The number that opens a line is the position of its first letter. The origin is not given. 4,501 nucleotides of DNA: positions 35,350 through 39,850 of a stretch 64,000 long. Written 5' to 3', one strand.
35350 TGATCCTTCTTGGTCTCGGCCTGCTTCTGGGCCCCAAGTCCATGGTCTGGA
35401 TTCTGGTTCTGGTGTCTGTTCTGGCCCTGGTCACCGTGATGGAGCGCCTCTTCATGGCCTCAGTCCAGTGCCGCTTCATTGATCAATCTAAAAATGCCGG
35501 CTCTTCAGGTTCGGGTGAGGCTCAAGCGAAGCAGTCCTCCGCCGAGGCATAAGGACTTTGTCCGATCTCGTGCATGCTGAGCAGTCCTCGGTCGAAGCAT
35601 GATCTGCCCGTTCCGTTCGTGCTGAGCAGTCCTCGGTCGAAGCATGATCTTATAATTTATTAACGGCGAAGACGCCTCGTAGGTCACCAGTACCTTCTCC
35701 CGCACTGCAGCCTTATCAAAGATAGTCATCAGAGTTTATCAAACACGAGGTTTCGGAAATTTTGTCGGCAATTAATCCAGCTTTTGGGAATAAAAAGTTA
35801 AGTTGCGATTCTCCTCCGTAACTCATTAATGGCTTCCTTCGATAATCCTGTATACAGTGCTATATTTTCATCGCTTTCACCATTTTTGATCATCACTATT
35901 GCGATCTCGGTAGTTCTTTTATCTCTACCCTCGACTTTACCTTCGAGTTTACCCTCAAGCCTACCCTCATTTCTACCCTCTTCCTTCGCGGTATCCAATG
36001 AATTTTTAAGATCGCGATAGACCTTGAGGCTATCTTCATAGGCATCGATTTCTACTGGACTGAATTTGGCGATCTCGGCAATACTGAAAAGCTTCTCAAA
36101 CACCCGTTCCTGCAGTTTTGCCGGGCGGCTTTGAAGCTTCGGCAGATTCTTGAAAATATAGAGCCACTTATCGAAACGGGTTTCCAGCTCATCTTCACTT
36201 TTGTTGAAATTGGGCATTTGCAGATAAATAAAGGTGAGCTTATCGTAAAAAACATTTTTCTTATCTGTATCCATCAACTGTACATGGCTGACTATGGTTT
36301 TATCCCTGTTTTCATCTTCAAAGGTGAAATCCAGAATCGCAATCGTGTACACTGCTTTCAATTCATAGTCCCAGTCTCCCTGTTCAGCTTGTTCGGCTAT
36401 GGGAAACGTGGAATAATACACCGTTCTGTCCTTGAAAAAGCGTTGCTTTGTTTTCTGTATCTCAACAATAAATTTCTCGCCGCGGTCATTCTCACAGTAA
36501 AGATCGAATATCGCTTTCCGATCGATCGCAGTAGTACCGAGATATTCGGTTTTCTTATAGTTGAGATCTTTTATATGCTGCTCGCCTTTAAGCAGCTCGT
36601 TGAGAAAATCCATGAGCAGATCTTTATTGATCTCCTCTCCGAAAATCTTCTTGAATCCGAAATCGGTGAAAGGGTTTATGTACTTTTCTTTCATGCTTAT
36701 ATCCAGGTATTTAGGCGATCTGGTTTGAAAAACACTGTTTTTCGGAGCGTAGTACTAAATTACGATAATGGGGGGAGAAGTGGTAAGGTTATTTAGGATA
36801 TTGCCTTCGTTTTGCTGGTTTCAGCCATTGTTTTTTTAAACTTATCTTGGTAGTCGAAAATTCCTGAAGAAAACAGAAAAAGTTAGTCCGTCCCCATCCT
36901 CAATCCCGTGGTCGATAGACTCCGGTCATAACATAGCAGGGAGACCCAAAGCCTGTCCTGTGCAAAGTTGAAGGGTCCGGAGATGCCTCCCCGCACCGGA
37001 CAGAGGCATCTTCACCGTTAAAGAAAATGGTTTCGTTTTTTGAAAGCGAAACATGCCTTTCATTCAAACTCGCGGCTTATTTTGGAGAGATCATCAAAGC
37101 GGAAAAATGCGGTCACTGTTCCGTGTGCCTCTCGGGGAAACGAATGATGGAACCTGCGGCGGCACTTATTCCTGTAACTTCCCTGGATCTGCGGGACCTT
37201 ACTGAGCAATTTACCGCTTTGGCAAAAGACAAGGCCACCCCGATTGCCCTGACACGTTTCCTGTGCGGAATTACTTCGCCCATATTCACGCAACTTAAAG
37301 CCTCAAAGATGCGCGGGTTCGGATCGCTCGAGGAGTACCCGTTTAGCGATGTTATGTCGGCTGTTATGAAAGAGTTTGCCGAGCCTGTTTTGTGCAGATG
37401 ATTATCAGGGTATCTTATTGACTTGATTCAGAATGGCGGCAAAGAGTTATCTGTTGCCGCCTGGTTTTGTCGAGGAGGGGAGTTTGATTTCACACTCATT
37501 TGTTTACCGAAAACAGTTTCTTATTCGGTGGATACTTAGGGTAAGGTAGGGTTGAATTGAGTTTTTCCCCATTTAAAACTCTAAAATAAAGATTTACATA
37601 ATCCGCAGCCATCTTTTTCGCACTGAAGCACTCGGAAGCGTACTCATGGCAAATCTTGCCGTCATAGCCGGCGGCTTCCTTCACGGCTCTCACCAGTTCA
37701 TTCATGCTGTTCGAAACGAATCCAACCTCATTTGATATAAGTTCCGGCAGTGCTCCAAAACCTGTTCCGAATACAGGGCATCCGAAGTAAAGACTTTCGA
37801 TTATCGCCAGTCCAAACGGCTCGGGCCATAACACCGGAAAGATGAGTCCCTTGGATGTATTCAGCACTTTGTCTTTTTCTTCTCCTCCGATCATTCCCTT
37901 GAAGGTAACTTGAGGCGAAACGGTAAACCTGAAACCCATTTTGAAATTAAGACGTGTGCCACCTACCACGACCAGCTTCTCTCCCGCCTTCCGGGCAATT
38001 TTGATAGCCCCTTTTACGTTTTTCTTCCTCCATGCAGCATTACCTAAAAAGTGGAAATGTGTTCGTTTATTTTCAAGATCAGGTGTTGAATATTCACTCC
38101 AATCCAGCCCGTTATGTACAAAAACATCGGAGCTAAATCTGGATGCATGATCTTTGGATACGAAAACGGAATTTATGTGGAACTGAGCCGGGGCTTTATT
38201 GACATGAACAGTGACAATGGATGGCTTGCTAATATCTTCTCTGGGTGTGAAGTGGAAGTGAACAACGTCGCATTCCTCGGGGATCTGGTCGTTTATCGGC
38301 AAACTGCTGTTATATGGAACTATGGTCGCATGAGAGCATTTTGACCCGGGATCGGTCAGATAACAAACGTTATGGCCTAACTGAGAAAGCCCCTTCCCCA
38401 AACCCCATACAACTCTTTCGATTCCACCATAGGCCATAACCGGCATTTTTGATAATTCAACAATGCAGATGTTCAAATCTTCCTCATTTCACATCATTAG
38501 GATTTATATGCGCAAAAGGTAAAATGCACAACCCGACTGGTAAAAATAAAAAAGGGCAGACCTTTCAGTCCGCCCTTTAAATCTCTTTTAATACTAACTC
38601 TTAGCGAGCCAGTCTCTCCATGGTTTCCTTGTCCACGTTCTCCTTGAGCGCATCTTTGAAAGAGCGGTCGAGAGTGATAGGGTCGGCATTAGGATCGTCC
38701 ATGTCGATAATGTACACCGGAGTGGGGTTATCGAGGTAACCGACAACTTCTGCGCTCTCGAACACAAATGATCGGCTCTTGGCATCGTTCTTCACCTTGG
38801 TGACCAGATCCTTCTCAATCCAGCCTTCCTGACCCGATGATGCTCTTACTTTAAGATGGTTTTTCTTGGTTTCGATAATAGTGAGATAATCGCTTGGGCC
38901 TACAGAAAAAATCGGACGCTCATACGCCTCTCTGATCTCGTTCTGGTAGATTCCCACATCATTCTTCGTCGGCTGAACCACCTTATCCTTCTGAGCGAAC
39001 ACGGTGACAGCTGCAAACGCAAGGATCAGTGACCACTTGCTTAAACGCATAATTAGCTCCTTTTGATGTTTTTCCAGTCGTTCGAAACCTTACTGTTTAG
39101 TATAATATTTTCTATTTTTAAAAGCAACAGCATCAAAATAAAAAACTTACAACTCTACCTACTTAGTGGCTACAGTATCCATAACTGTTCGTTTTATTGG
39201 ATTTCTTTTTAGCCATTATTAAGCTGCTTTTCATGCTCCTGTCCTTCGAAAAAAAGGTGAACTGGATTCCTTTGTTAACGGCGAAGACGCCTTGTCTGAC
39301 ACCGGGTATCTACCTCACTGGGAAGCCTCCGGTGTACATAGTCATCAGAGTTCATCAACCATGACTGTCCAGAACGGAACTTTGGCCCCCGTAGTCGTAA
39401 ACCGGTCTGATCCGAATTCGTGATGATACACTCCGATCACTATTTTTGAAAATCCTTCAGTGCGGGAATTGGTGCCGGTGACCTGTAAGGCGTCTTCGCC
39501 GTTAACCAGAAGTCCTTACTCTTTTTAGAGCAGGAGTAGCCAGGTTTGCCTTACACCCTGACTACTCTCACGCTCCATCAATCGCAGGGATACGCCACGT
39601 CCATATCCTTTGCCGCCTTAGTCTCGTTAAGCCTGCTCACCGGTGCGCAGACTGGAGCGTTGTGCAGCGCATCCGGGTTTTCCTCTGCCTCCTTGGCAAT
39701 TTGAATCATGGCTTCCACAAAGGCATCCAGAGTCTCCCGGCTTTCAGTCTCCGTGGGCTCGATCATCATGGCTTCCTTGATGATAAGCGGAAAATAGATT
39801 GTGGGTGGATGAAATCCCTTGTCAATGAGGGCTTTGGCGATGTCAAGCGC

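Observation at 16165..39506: Family of ~90-nt conserved intergenic elements (core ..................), seven copies in 23 kb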

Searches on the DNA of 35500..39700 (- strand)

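Call 56: search_rna_families(source=window, start=35500, end=39700, threshold=evalue, max_evalue=5)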
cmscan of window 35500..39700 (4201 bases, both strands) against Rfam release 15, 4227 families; matches with E-value up to 5: 5.
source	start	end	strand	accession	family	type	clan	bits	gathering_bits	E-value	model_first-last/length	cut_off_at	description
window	38541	38596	-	RF02058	STnc400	Gene;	-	25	80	0.12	1-125/125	no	Gammaproteobacterial sRNA STnc400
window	38494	38587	+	RF02029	sraA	Gene; sRNA;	-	23.7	56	2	1-95/95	no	sraA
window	38542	38636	-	RF00558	L20_leader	Cis-reg; leader;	-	22.5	58.7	0.35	1-127/127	no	Ribosomal protein L20 leader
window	38436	38589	-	RF01808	MicX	Gene; sRNA;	-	20.5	75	0.22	1-194/194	no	MicX Vibrio cholerae sRNA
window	35816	35904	-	RF00311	snoZ188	Gene; snRNA; snoRNA; CD-box;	-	18.1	50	4.2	1-123/123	no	Small nucleolar RNA Z188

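Call 61: search_dna_similar(query=window:35655-35765:-, collection=plasmids, mode=distant, max_evalue=0.01, max_rows=10)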
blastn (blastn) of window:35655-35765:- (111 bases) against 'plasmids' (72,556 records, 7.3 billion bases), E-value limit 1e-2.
No match.

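Call 62: search_dna_similar(query=window:35655-35765:-, collection=phages, mode=distant, max_evalue=0.01, max_rows=10)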
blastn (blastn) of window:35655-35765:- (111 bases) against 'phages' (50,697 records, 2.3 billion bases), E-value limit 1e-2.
No match.

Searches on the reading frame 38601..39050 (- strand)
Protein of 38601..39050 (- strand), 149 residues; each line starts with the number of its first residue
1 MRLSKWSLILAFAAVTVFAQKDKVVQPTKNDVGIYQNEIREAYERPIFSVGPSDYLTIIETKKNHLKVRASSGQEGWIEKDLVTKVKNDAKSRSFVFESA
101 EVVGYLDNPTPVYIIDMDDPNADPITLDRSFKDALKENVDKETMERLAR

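Call 11: search_protein_families(library=pfam, proteins=[window:38601-39050:-])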
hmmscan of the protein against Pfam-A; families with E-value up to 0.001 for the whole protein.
window:38601-39050:- (149 aa): 1 family
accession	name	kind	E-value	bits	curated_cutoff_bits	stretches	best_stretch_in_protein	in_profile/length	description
PF08239.17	SH3_3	-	0.00089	19.8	27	0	48-83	17-53/54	Bacterial SH3 domain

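Call 35: find_homologous_proteins(query=window:38601-39050:-, max_evalue=0.00001)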
Query window:38601-39050:- (149 aa): 360 proteins with E <= 0.00001 among 367 candidates; the best 120 are listed.
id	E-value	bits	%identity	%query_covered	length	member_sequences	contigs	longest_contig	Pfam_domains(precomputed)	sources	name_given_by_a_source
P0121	1.5e-91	322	100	100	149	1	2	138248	-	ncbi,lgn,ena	-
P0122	4.1e-67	243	76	100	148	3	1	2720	-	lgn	-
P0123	1.0e-64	235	72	100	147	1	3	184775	-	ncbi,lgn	ncbi:MAG: hypothetical protein ACLFQB_00665 [Chitinispirillaceae bacterium]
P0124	1.1e-64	235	73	100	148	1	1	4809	PF23795.2,PF08239.18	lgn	-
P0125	3.3e-61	224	70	100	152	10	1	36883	-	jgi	-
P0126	4.0e-56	207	67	98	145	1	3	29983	PF08239.18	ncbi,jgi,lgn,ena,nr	ncbi:MAG TPA: hypothetical protein PLE24_03350 [Chitinispirillaceae bacterium]|nr:hypothetical prote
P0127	4.2e-56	207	67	98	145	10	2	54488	-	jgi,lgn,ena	-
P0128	6.2e-56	207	67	99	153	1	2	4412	-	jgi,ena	-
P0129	7.4e-56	206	67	99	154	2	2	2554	-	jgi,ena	-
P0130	1.4e-55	206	66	98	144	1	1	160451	-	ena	-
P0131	1.9e-55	205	73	84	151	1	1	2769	-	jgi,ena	jgi:hypothetical protein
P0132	2.4e-55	205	68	98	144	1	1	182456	-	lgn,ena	-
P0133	2.5e-55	205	73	84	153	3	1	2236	-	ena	-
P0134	3.8e-55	204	65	100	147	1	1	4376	PF08239.18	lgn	-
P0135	4.4e-55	204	73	84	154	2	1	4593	-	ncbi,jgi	-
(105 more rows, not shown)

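Call 36: find_encoding_contigs(protein=P0123, flank=10000, max_places=3)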
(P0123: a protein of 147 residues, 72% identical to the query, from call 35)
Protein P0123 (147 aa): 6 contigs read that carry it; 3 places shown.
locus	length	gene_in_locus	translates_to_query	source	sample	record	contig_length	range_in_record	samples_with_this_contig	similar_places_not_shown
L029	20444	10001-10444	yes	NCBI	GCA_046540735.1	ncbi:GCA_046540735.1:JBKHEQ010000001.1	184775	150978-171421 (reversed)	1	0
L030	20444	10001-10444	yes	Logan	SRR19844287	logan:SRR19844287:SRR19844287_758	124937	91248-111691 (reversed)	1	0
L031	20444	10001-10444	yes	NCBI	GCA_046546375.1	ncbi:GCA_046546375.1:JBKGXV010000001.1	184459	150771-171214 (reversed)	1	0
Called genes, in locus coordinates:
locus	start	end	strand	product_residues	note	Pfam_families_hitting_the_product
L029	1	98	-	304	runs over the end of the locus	PF00849:PseudoU_synth_2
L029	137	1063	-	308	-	PF00072:Response_reg, PF13581:HATPase_c_2 (weak)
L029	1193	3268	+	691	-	PF13567:DUF4131, PF03772:Competence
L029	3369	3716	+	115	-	PF01740:STAS, PF13466:STAS_2 (weak)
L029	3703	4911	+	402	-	-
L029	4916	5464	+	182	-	PF01965:DJ-1_PfpI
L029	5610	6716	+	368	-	PF01571:GCV_T, PF08669:GCV_T_C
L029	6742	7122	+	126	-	PF01597:GCV_H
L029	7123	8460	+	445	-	PF02347:GDC-P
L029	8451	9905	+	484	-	PF02347:GDC-P, PF01212:Beta_elim_lyase (faint), PF00266:Aminotran_5 (weak), PF21478:GcvP2_C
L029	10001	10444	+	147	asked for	-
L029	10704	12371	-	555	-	PF13426:PAS_9 (weak), PF00512:HisKA, PF02518:HATPase_c, PF00072:Response_reg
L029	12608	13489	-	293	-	-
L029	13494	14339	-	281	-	PF06691:DUF1189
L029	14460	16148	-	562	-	PF03109:ABC1, PF27536:UbiB_helical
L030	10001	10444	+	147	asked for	-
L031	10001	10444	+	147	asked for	-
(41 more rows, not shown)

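Call 37: find_encoding_contigs(protein=P0125, flank=10000, max_places=3)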
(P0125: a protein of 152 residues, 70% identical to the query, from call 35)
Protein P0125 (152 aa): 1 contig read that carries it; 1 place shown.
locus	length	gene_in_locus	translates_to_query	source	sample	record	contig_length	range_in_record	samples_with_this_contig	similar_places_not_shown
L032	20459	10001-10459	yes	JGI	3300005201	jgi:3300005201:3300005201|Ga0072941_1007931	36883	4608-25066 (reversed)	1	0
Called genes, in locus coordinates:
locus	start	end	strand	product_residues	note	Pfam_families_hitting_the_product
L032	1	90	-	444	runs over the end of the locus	PF02347:GDC-P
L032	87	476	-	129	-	PF01597:GCV_H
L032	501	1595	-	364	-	PF01571:GCV_T, PF08669:GCV_T_C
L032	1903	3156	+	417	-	PF13173:AAA_14, PF13635:DUF4143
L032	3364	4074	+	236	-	-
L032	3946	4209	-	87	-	-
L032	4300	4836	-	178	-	-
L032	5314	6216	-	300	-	PF16745:RsgA_N (weak), PF03193:RsgA_GTPase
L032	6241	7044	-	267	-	-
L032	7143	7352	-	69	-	-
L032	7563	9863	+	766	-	PF01590:GAF, PF00512:HisKA, PF02518:HATPase_c, PF00072:Response_reg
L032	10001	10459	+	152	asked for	-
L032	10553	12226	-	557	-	PF13426:PAS_9 (faint), PF00512:HisKA, PF02518:HATPase_c, PF00072:Response_reg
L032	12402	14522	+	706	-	-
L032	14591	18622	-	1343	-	PF01364:Peptidase_C25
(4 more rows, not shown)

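Call 73: find_encoding_contigs(protein=P0122, flank=5000, max_places=4)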
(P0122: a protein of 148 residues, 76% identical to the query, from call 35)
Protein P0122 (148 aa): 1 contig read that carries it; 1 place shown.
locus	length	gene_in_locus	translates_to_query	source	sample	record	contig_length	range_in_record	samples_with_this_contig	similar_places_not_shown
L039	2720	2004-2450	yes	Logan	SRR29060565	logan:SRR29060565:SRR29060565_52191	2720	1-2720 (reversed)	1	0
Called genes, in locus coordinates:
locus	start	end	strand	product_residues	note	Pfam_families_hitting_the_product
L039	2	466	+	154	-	?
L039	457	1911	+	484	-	PF02347:GDC-P, PF00155:Aminotran_1_2 (weak), PF01212:Beta_elim_lyase (weak), PF00266:Aminotran_5, PF21478:GcvP2_C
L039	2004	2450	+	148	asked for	-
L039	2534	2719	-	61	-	?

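Call 74: find_encoding_contigs(protein=P0124, flank=5000, max_places=4)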
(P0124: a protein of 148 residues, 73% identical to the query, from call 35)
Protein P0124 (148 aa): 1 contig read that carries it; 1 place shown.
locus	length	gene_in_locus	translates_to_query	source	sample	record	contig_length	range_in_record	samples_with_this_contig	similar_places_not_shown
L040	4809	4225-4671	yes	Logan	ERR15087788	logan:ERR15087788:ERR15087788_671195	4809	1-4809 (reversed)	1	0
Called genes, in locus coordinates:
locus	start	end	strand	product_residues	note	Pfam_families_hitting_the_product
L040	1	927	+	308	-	?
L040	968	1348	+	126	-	PF01597:GCV_H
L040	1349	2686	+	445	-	PF02347:GDC-P, PF00266:Aminotran_5 (faint)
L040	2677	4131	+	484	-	PF02347:GDC-P, PF00155:Aminotran_1_2 (faint), PF01212:Beta_elim_lyase (weak), PF00266:Aminotran_5, PF21478:GcvP2_C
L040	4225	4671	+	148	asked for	PF08239:SH3_3 (faint), PF23795:SH3_YKFC_2nd (faint)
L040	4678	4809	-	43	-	?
